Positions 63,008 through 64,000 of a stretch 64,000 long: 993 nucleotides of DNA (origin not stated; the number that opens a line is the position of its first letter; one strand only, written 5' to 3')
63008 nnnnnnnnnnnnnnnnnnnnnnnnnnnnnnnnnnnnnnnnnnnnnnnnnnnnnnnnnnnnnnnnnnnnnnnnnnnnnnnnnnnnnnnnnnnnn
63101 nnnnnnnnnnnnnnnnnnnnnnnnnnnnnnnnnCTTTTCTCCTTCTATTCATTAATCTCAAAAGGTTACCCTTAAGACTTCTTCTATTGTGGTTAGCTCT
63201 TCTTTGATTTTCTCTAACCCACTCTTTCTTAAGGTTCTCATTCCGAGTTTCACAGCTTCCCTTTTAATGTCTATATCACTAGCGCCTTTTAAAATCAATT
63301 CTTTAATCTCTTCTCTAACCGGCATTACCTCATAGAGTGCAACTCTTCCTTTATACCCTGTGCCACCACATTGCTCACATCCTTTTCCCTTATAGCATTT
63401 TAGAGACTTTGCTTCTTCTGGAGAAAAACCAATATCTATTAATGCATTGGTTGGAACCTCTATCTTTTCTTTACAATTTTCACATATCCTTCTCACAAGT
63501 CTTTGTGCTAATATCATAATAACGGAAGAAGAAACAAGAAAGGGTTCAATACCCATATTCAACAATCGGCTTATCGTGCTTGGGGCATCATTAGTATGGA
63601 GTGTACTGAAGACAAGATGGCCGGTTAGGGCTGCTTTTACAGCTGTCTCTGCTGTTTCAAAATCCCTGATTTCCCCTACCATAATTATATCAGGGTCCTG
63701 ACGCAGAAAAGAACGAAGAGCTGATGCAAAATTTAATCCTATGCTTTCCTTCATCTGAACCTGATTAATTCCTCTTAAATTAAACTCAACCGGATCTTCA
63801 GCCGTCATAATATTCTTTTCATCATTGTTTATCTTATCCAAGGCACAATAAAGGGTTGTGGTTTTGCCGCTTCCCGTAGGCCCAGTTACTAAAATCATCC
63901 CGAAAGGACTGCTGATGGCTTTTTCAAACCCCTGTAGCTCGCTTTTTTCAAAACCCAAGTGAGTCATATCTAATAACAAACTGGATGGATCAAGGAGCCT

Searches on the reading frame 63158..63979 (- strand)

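Call 8: search_protein_families(library=ncbifam, proteins=[window:63158-63979:-], max_evalue=1e-10)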
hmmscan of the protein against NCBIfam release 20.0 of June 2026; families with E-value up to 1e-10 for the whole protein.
window:63158-63979:- (273 aa): 14 families
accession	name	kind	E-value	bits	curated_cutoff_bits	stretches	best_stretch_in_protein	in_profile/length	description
TIGR02538.1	type_IV_pilB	equivalog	5.7e-138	461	675.65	1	3-272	293-562/564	type IV-A pilus assembly ATPase PilB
TIGR02533.1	type_II_gspE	equivalog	2.5e-116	389.2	630.25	1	3-272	220-486/486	type II secretion system ATPase GspE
NF053534.1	T4PilAsmATPsTfpB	equivalog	1.6e-103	347.2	850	1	4-272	314-582/584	type IV pilus assembly ATPase TfpB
NF007755.0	PRK10436.1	equivalog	6.7e-98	328.4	617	1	3-272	196-459/465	type II secretion system protein GspE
NF041000.1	ATPase_ComGA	equivalog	5.7e-53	179.6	300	1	9-163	111-266/267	competence type IV pilus ATPase ComGA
TIGR01420.1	pilT_fam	subfamily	2.2e-49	168.5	319.1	1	18-165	114-271/343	PilT/PilU family type 4a pilus ATPase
TIGR02525.1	plasmid_TraJ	equivalog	2.1e-26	92.8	368.3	1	22-142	145-272/372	plasmid transfer ATPase TraJ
TIGR02524.1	dot_icm_DotB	equivalog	6.4e-22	78.2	463.3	1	20-141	128-258/358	Dot/Icm type IV secretion system ATPase DotB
NF058587.1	archaellum_moto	equivalog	9.5e-18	64.2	550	1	29-145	278-399/527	archaellum flagellar ATPase motor FlaI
TIGR02782.1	TrbB_P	equivalog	3.9e-17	62.5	304.55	1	28-142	138-255/303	P-type conjugative transfer ATPase TrbB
TIGR02788.1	VirB11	equivalog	9.8e-16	57.6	249.95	1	19-143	138-266/308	P-type DNA transfer ATPase VirB11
NF010407.0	PRK13833.1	subfamily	4.2e-15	56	499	1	20-143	139-263/323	conjugal transfer protein TrbB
NF010469.0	PRK13894.1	subfamily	1.8e-14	53.8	508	1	28-140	151-265/320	conjugal transfer ATPase TrbB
TIGR03819.1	heli_sec_ATPase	hypoth_equivalog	5.1e-12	45.6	373.15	1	28-144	180-302/340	TadA family conjugal transfer-associated ATPase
